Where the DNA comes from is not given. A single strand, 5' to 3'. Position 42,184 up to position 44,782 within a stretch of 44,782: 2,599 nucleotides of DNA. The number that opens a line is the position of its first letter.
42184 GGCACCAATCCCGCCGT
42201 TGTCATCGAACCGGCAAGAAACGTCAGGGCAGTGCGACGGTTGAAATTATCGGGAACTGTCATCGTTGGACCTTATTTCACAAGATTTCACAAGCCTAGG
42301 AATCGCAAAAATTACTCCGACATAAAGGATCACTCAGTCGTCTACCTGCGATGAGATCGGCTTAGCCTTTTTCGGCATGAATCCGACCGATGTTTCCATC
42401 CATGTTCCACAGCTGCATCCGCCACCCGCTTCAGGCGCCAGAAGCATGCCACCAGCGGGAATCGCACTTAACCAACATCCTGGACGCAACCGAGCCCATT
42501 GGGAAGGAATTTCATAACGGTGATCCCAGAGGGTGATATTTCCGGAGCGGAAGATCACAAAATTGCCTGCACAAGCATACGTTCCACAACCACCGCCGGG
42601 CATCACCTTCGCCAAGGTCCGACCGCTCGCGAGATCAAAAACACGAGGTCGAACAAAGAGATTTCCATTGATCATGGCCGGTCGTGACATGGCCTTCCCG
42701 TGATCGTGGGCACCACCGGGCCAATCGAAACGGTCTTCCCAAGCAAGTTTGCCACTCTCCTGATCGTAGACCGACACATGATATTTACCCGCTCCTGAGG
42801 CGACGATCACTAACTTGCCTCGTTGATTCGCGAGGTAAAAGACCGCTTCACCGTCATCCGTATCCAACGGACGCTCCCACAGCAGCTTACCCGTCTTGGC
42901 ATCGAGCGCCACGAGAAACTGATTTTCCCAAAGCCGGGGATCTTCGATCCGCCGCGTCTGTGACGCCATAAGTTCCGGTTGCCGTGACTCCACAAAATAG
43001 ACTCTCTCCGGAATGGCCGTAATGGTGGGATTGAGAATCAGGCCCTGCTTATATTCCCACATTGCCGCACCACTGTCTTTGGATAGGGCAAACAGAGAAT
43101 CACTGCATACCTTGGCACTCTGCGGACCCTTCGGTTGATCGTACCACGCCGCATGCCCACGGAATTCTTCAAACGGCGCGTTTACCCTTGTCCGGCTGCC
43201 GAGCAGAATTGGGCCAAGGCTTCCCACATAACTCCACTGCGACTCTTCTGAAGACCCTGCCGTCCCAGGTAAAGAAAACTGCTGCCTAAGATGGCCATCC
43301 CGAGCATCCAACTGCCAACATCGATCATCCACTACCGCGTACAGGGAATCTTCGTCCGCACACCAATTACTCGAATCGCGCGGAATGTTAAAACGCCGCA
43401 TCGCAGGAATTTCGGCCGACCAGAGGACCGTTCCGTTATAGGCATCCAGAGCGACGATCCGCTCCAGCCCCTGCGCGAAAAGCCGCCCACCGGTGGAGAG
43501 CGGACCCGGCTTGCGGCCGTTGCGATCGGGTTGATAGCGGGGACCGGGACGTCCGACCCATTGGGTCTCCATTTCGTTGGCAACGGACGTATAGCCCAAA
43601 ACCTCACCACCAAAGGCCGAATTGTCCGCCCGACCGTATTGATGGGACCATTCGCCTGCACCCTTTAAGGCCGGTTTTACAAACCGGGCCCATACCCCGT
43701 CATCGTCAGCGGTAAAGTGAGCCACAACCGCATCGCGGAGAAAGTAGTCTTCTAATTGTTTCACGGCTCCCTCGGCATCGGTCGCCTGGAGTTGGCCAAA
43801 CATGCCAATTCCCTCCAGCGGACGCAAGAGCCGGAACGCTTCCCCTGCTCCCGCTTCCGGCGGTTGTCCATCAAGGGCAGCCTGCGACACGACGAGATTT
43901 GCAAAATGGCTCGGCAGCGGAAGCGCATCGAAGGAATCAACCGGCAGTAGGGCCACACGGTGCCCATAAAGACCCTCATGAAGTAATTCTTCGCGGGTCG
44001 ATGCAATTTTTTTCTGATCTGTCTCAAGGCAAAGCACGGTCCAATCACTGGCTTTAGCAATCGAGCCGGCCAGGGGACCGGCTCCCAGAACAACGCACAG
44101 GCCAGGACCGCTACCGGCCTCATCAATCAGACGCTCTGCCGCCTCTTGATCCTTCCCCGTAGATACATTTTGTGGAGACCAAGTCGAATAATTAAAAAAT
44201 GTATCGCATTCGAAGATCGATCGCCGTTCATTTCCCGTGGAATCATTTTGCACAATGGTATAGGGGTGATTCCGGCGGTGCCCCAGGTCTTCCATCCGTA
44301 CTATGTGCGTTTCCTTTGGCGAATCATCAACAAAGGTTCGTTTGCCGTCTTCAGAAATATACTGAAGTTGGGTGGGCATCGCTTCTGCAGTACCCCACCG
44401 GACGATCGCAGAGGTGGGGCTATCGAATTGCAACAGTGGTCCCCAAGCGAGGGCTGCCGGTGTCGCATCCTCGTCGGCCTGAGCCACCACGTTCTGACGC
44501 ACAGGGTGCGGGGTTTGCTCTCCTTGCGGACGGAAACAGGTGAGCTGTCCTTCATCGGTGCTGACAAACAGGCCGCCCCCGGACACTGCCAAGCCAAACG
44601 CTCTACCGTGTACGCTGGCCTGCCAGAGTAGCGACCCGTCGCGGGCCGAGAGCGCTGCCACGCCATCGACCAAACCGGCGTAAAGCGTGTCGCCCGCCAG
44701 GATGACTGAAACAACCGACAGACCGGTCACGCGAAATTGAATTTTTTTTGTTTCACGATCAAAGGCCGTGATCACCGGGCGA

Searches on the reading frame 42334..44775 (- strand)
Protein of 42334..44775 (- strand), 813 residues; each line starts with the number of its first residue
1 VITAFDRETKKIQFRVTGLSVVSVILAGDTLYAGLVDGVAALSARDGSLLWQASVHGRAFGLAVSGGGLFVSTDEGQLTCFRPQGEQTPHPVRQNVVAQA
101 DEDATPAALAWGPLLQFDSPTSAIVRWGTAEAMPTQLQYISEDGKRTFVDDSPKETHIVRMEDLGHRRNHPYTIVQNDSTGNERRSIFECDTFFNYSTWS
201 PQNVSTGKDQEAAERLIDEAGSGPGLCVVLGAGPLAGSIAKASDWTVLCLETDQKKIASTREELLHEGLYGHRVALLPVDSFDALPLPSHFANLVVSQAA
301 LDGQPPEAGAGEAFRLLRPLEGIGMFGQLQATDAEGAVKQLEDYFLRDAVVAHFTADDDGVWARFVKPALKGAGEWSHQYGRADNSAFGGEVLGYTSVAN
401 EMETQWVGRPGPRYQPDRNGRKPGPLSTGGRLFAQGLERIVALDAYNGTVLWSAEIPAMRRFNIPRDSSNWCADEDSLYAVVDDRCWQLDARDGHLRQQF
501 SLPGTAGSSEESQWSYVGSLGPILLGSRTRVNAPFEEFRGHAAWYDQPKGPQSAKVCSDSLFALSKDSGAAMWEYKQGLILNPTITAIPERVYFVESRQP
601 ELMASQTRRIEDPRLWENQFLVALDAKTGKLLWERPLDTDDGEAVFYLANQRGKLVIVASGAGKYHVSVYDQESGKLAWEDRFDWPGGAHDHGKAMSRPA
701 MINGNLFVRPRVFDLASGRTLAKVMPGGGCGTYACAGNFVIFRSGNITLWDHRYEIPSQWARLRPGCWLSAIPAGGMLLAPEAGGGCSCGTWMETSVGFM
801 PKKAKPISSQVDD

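Call 52: search_protein_families(library=pfam, proteins=[window:42334-44775:-], max_evalue=0.00001)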
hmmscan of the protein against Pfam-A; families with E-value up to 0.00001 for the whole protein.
window:42334-44775:- (813 aa): 3 families
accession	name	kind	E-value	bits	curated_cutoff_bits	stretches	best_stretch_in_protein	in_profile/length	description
PF13360.13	PQQ_2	-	4.1e-22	79.4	27.6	1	563-681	7-99/233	Outer membrane protein assembly factor BamB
PF01011.28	PQQ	-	1.4e-08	34.4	26.7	0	417-505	45-145/595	Glucose/ethanol/alcohol dehydrogenase, beta-propeller domain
PF13570.13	Beta-prop_ACSF4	-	9.1e-06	25.7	133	0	618-684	112-174/329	Beta-alanine-activating enzyme, beta-propeller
